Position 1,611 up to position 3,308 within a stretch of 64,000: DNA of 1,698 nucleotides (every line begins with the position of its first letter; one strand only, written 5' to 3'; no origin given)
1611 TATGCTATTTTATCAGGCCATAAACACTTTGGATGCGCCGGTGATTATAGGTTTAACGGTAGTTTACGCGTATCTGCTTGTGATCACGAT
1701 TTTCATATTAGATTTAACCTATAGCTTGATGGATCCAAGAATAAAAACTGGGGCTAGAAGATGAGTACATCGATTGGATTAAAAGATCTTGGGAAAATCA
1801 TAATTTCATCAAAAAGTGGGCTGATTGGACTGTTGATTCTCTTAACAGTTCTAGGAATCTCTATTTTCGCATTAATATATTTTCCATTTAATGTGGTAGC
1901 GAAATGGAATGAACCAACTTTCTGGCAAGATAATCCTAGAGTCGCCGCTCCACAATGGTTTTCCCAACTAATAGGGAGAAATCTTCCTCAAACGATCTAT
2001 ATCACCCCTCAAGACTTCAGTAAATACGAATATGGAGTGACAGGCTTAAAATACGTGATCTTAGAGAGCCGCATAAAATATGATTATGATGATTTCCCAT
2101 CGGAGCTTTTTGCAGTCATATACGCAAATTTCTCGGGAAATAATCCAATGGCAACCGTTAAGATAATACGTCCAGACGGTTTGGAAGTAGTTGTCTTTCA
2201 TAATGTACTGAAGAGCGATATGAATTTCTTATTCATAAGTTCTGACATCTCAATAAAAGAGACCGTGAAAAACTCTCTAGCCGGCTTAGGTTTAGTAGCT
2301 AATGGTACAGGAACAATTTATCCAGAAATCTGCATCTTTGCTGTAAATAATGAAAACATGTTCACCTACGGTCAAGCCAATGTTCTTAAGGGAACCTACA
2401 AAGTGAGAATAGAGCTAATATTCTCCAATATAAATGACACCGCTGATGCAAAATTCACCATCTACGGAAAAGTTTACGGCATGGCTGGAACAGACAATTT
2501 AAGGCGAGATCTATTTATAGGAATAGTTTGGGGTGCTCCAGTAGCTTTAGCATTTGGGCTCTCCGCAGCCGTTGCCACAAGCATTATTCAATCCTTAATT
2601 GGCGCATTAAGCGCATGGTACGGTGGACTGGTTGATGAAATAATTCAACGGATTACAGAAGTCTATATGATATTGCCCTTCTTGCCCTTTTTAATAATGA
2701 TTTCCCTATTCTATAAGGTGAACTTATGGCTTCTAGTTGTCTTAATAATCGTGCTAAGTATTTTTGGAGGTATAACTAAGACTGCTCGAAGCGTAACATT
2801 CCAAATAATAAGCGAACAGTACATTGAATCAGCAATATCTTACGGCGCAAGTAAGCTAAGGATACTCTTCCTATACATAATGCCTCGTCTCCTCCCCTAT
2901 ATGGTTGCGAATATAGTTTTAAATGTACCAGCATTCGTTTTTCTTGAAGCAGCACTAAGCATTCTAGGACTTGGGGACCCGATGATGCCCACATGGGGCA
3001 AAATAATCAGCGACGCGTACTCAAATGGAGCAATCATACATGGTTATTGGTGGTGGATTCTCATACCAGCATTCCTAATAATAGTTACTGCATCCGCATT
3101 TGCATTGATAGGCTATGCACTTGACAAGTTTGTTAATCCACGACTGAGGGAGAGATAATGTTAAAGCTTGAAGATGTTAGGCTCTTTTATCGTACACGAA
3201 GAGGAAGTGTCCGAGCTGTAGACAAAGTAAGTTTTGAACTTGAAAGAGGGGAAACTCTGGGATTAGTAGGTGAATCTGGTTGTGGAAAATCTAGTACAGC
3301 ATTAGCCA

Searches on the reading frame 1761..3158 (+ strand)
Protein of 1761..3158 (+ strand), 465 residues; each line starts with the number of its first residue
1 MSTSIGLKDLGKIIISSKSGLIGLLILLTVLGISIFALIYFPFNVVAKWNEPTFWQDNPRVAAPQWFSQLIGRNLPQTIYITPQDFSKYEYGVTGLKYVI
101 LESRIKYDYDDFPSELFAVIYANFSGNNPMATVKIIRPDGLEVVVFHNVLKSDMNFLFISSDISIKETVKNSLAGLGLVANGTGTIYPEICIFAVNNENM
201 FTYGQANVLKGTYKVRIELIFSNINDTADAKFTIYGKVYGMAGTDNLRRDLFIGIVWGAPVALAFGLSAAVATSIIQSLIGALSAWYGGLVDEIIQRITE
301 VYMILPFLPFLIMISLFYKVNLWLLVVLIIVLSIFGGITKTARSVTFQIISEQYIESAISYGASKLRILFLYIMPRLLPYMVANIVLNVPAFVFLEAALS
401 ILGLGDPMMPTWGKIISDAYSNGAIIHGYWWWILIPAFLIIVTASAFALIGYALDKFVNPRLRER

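Call 91: search_protein_families(library=pfam, proteins=[window:1761-3158:+], max_evalue=0.001)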
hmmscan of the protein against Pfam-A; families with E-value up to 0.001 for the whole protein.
window:1761-3158:+ (465 aa): 1 family
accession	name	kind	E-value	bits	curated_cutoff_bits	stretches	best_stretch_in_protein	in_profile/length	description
PF00528.27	BPD_transp_1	-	4.3e-19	69.4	26.4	1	278-463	2-183/184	Binding-protein-dependent transport system inner membrane component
